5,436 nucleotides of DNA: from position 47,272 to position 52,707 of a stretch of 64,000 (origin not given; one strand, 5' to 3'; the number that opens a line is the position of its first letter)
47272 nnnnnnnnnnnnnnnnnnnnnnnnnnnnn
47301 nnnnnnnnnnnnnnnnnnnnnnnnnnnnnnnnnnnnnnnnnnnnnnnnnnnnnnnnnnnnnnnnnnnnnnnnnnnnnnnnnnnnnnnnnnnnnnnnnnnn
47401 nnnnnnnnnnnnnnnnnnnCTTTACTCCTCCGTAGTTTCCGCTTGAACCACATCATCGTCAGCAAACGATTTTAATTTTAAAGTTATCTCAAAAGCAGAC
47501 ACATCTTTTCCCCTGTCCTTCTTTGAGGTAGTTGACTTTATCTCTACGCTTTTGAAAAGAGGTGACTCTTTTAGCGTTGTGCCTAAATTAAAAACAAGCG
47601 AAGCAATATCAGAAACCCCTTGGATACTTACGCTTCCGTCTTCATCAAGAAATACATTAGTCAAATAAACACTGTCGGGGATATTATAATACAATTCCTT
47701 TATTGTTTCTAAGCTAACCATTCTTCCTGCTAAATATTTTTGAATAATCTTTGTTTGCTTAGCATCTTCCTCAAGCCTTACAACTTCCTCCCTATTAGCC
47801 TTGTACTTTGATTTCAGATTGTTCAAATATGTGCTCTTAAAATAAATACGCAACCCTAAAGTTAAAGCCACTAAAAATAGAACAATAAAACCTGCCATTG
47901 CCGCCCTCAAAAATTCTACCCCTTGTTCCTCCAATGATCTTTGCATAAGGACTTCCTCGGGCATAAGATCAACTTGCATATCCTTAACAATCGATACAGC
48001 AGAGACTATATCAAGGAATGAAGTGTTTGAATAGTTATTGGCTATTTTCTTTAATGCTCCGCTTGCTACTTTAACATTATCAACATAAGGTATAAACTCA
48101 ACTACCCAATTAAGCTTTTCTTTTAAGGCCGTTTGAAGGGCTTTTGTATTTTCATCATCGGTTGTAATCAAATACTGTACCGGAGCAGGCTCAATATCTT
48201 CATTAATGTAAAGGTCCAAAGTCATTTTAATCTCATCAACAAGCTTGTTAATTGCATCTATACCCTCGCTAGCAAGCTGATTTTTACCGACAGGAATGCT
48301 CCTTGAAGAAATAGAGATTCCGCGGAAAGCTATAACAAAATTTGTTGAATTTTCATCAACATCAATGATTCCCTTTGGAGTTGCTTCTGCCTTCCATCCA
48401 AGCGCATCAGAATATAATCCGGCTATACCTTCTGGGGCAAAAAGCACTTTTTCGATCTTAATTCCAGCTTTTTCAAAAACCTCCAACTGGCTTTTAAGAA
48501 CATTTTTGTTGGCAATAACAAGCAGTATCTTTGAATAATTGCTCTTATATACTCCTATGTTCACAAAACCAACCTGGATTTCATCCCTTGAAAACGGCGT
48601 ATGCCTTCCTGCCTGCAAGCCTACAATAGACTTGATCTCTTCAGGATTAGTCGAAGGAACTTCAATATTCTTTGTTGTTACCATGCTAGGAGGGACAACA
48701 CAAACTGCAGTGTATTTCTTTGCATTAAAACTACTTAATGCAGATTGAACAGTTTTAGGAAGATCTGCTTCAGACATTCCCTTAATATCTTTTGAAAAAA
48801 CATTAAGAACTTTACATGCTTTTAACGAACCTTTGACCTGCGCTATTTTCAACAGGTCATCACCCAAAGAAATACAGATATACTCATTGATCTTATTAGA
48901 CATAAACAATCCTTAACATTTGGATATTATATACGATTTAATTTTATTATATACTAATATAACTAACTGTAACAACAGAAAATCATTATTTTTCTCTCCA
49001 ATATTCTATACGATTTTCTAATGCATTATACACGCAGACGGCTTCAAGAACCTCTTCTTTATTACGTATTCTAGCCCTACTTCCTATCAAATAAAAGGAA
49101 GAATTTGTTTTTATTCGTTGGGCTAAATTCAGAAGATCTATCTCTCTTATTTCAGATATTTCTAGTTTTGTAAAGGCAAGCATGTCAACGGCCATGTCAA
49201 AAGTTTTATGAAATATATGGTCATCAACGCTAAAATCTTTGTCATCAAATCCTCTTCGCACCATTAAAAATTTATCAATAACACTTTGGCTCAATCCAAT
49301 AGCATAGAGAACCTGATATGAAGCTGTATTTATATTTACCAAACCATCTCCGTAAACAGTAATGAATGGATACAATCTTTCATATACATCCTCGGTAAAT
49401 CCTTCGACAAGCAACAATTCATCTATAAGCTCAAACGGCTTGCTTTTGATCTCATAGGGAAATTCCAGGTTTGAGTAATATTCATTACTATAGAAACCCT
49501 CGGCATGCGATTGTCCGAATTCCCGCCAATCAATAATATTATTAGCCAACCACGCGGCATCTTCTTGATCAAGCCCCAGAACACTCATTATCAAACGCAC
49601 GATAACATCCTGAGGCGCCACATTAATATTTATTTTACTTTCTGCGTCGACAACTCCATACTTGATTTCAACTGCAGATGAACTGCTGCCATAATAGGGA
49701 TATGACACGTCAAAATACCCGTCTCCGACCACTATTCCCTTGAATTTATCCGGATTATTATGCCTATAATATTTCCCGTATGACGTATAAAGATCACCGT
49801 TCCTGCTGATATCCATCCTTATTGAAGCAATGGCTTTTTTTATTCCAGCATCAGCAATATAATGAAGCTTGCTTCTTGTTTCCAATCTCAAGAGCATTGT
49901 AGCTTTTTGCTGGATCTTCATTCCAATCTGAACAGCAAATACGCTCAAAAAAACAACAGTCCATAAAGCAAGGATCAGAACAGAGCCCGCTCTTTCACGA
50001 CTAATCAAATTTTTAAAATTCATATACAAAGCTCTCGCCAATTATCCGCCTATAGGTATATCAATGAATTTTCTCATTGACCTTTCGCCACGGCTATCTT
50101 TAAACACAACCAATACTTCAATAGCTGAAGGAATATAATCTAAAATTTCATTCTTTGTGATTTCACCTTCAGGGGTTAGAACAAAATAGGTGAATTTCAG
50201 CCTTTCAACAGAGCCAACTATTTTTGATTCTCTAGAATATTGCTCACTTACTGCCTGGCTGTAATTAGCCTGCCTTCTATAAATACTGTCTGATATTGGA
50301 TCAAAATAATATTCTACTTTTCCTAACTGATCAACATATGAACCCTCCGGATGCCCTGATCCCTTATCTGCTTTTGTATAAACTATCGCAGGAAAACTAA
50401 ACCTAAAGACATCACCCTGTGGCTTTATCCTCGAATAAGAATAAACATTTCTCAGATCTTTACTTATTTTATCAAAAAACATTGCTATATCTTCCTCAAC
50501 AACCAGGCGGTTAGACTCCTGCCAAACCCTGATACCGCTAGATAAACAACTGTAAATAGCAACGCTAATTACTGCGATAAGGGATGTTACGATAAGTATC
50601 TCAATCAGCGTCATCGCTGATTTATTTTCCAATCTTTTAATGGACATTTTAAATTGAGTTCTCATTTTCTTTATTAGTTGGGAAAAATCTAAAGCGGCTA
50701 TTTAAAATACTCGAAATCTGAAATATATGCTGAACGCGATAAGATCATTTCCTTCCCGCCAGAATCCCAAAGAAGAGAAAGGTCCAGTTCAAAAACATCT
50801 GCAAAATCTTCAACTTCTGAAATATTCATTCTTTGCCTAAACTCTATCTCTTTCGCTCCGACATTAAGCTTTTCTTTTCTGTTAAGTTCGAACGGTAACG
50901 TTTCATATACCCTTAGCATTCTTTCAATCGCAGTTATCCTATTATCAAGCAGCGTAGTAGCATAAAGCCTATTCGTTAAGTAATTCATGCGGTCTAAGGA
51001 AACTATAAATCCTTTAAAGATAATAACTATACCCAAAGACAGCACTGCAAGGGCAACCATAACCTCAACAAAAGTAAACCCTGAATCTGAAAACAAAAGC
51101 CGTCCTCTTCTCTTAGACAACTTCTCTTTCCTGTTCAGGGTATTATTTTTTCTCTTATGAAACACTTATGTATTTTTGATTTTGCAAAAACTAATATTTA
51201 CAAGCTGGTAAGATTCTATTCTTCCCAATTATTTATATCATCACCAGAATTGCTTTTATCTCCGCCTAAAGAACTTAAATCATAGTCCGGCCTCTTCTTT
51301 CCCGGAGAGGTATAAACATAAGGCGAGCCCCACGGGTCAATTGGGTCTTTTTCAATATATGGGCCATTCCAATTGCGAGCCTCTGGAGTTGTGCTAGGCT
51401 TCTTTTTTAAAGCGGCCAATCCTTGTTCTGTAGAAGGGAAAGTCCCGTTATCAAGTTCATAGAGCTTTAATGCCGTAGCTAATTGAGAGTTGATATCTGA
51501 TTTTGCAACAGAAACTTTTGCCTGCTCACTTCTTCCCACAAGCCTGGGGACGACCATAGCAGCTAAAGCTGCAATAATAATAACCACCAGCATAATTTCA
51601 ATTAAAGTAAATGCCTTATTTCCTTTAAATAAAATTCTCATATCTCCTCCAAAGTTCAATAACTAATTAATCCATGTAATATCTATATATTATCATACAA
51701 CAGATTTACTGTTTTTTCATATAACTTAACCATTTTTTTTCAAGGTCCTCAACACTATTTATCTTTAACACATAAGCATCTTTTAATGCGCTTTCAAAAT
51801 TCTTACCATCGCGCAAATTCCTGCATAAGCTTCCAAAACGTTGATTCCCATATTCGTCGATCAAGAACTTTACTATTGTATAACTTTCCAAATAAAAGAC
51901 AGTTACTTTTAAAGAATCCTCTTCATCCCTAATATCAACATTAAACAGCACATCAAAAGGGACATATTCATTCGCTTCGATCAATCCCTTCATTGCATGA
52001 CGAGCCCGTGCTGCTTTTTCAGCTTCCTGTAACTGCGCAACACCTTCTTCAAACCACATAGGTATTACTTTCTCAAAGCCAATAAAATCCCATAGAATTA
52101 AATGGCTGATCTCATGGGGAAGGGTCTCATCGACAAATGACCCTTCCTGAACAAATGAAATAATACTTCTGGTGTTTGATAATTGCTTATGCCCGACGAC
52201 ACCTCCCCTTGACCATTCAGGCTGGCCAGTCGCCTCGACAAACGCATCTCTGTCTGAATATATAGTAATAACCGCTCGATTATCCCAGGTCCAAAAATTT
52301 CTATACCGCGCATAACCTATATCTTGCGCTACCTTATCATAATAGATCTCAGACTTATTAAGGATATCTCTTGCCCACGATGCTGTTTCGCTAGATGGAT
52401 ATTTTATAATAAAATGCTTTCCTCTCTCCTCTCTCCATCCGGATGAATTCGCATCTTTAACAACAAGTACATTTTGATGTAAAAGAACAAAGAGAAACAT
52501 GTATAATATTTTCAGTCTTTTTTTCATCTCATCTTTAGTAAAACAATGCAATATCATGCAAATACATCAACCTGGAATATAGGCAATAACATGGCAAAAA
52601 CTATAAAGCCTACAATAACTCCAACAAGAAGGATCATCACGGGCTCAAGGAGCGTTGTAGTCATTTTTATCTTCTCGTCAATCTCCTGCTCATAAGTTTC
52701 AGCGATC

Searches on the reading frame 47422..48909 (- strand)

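Call 51: search_protein_families(library=pfam, proteins=[window:47422-48909:-], max_evalue=0.001)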
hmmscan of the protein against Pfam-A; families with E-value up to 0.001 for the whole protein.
window:47422-48909:- (495 aa): 2 families
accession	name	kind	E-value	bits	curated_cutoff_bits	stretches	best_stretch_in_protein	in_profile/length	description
PF11104.14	PilM_2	-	6.7e-14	52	27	1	49-219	46-222/340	Type IV pilus assembly protein PilM;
PF05137.18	PilN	-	1.6e-11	44.5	22.8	1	404-479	4-78/78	Fimbrial assembly protein (PilN)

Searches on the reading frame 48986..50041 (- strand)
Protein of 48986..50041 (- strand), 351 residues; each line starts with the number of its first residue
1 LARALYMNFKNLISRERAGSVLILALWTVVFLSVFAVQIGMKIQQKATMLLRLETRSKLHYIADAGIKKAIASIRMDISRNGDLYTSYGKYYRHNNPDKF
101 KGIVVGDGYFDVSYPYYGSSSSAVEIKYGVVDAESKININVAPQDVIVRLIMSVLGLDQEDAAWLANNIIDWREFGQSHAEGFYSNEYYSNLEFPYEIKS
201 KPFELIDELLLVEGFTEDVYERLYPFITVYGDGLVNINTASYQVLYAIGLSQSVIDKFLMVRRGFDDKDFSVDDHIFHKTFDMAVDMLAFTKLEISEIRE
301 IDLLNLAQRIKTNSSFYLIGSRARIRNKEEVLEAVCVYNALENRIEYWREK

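Call 78: search_protein_families(library=pfam, proteins=[window:48986-50041:-], max_evalue=0.0001)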
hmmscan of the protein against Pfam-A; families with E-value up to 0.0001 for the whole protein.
window:48986-50041:- (351 aa): 2 families
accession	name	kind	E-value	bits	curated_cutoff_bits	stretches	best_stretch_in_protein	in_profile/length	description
PF21687.3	T2SSK_1st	-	1.8e-13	51.6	26.2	1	144-231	20-106/107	Type II secretion system (T2SS), protein K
PF12836.13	HHH_3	-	9.2e-06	26.1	27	0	200-228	37-65/65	Helix-hairpin-helix motif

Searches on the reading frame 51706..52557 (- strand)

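Call 78: search_protein_families(library=pfam, proteins=[window:51706-52557:-], max_evalue=0.0001)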
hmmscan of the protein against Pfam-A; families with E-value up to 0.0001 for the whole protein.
window:51706-52557:- (283 aa): 1 family
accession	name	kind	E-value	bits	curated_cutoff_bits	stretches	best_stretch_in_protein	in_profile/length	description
PF13485.12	Peptidase_MA_2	-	8.4e-16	58.8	32.4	1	99-277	25-199/201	Peptidase MA superfamily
